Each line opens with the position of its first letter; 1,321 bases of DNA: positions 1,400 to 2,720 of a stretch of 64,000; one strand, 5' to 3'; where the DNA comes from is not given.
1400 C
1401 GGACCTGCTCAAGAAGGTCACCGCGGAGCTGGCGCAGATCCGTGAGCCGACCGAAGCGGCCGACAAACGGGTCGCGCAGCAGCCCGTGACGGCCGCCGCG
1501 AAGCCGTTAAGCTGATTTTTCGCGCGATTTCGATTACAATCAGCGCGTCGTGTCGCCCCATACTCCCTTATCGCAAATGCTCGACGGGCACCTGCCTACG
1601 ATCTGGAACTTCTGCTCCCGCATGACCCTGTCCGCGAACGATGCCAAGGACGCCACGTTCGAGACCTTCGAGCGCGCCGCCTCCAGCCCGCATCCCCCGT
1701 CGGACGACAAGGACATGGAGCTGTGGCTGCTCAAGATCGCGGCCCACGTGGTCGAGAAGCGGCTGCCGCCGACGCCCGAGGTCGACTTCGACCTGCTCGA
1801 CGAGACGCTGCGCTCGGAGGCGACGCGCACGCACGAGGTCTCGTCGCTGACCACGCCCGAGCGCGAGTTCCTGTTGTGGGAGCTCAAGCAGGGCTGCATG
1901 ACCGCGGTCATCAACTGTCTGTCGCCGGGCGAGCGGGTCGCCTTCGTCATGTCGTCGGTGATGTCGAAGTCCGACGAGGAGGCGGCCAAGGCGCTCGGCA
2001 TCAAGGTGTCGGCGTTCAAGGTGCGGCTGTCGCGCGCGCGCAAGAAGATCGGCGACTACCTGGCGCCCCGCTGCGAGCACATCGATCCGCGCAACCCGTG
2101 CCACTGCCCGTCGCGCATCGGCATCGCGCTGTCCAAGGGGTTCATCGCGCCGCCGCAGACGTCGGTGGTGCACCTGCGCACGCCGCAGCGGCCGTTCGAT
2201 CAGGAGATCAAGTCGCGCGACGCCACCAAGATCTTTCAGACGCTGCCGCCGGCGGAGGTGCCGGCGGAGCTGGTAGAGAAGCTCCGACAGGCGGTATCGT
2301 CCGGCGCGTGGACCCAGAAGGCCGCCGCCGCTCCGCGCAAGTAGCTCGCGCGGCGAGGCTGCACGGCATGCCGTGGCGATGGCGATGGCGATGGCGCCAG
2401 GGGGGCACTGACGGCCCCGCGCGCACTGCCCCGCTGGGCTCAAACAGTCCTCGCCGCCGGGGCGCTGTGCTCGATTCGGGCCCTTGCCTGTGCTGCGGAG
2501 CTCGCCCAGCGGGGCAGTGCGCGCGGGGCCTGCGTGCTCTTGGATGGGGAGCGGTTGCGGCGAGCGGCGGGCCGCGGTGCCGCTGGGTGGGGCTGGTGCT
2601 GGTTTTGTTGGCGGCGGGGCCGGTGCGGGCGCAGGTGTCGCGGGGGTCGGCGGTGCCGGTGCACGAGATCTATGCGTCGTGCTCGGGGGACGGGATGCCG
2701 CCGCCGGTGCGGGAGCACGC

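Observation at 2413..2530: Family A: dispersed 118-bp element with perfect 27-bp terminal inverted repeats, five copies in 64 kb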

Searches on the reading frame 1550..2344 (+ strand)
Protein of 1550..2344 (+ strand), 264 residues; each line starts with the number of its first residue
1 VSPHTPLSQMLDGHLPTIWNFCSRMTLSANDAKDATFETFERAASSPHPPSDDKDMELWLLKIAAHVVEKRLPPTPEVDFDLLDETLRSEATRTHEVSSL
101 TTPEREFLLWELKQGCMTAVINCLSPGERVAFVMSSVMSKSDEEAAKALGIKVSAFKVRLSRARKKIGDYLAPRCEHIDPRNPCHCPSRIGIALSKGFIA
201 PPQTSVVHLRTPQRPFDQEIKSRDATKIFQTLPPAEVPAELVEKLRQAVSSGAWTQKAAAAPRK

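Call 20: search_protein_families(library=pfam, proteins=[window:1550-2344:+], max_evalue=0.001)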
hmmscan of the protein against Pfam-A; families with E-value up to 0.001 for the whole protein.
window:1550-2344:+ (264 aa): 1 family
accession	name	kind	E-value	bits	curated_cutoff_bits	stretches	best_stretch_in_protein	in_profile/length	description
PF08281.18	Sigma70_r4_2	-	2.2e-11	43.6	25.7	1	116-167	3-54/54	Sigma-70, region 4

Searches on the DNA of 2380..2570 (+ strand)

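Call 25: search_rna_families(source=window, start=2380, end=2570, threshold=evalue, max_evalue=10, show_alignments=3)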
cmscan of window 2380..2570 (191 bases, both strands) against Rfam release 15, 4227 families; matches with E-value up to 10: 8.
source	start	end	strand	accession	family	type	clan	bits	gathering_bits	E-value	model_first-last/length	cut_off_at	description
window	2419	2524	+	RF03327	mir-1266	Gene; miRNA;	-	18.7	70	0.3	1-82/82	no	mir-1266 microRNA precursor family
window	2474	2531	+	RF02145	MEG8_1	Gene; lncRNA;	-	13.9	70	0.27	34-97/97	no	Maternally expressed 8 exon 1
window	2408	2463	-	RF01383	GRIK4_3p_UTR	Gene;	-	13.4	38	2.8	3-73/94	no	GRIK4 3 prime UTR element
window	2424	2469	-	RF03455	mir-9847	Gene; miRNA;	-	12.9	74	3.6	16-61/75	no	mir-9847 microRNA precursor family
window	2417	2529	-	RF00770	mir-330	Gene; miRNA;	-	12.9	60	7.2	1-94/94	no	mir-330 microRNA precursor family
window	2414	2526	+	RF00770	mir-330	Gene; miRNA;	-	12.8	60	7.6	1-94/94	no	mir-330 microRNA precursor family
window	2464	2508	-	RF01834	fiv_FSE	Cis-reg; frameshift_element;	-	10.9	53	4.6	1-35/35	no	ribosomal frameshift site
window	2380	2413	+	RF01139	sR2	Gene; snRNA; snoRNA; CD-box;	-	10.1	42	4.7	32-57/57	5'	Small nucleolar RNA sR2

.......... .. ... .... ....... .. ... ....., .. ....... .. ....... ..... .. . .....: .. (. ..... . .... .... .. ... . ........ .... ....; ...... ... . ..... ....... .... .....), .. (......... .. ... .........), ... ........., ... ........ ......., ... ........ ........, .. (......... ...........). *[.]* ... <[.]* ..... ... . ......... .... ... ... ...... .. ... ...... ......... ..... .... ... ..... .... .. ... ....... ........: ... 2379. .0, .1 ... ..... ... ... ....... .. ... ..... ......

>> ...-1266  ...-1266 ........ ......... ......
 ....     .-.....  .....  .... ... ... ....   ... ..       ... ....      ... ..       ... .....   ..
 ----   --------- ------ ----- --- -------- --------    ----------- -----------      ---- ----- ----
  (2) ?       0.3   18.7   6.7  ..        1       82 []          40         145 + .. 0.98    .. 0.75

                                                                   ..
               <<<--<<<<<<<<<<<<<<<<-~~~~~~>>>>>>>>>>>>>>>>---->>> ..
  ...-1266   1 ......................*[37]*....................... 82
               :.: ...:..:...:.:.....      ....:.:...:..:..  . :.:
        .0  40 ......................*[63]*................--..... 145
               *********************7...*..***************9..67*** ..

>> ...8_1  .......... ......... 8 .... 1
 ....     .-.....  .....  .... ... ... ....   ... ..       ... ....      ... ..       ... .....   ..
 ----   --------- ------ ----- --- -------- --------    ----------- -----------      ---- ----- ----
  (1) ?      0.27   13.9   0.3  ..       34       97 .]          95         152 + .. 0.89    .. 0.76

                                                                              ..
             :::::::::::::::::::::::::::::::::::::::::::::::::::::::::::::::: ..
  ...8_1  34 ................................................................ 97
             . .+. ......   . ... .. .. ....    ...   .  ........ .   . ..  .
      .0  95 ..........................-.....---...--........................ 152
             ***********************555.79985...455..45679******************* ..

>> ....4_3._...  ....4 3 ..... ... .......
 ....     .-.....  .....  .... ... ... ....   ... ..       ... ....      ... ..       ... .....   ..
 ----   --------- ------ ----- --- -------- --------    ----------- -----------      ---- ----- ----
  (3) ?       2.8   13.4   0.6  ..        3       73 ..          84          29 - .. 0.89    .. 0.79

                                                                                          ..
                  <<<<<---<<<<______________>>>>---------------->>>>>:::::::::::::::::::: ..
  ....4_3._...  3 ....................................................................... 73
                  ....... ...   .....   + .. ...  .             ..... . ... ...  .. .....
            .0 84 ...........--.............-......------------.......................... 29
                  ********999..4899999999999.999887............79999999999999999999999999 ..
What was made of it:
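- On Any Rfam RNA family: At E up to 10 on copy 1 there are only chance hairpin matches to animal miRNA models, 10-19 bits against cut-offs of 38-74 (call 25).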

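Call 68: build_rna_model(alignment_id=A4, structure=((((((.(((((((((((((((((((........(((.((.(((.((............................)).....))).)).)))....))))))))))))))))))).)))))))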
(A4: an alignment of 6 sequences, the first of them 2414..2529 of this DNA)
Model R1 built from alignment A4 (6 sequences, 122 columns); structure: as given.
model positions 116; base pairs 35; branch points 0; effective number of sequences 0.98; information 0.591 bits per position. Calibrated on 0.2 Mb of random sequence (short: E-values are rough).
structure used (alignment columns):
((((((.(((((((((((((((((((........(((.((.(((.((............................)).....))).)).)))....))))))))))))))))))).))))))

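Call 69: search_with_rna_model(model_id=R1, sources=[window, L002, L007, L008, L009, L010, L011, L018, L021], max_evalue=10, show_alignments=0)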
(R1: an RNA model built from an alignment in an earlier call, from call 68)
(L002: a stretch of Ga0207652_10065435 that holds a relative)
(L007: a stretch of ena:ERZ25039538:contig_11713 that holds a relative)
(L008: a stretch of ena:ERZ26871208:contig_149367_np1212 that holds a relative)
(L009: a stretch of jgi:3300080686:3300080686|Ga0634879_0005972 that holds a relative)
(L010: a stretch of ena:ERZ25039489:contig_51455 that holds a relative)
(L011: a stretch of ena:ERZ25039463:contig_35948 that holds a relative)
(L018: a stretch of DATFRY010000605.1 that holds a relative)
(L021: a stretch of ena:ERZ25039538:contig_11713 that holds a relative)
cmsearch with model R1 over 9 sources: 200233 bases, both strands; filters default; matches with E-value up to 10: 29.
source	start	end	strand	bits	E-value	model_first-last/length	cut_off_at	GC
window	34212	34327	-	136.6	3.7e-28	1-116/116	no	0.72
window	10652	10767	+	130.6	8.3e-27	1-116/116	no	0.71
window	24048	24163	+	127.2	4.9e-26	1-116/116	no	0.77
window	2414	2529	+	125.5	1.2e-25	1-116/116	no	0.78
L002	1749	1864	+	119.4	3e-24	1-116/116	no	0.77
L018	6279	6388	+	79.3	3.8e-15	7-110/116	no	0.75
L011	12031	12124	+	57.8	2.9e-10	1-116/116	no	0.71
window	34212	34327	+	47.1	7.9e-08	1-116/116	no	0.72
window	10652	10767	-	41.7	1.3e-06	1-116/116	no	0.71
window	24048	24163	-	40.6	2.4e-06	1-116/116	no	0.77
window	2414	2529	-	38.6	6.7e-06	1-116/116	no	0.78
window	62237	62304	-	32.9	0.00013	24-93/116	no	0.66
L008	19656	19716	+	19.1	0.18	1-116/116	no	0.69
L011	10949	11020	-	18.7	0.22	1-116/116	no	0.67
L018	1556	1613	-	16.6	0.67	1-116/116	no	0.76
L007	20181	20238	+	15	1.5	1-116/116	no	0.81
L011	18773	18891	+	14.4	2.1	1-116/116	no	0.75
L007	16557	16623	+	12.8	4.8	1-116/116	no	0.76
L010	17143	17204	+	12.5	5.7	22-95/116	no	0.73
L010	17058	17099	+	11.7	8.5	1-116/116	no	0.76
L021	5911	5971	-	11.7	8.6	1-116/116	no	0.75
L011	487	520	+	11.6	9.1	1-116/116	no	0.85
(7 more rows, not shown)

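Call 70: search_with_rna_model(model_id=R1, sources=[window, L002, L011, L018], max_evalue=1e-9, make_alignment=true, show_alignments=0)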
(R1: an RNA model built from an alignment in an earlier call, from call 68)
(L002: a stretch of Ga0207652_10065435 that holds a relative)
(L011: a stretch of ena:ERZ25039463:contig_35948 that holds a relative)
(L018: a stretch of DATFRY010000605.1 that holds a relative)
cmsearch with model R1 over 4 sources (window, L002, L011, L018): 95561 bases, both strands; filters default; matches with E-value up to 1e-9: 7.
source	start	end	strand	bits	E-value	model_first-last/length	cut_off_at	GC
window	34212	34327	-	136.6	1.7e-28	1-116/116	no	0.72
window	10652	10767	+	130.6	4e-27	1-116/116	no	0.71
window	24048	24163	+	127.2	2.3e-26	1-116/116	no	0.77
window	2414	2529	+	125.5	5.7e-26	1-116/116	no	0.78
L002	1749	1864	+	119.4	1.4e-24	1-116/116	no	0.77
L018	6279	6388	+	79.3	1.8e-15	7-110/116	no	0.75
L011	12031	12124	+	57.8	1.4e-10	1-116/116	no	0.71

Alignment A5: 7 matches aligned to the model, 126 columns, each read 5' to 3' on its own strand. Consensus structure (alignment columns), stored with it:
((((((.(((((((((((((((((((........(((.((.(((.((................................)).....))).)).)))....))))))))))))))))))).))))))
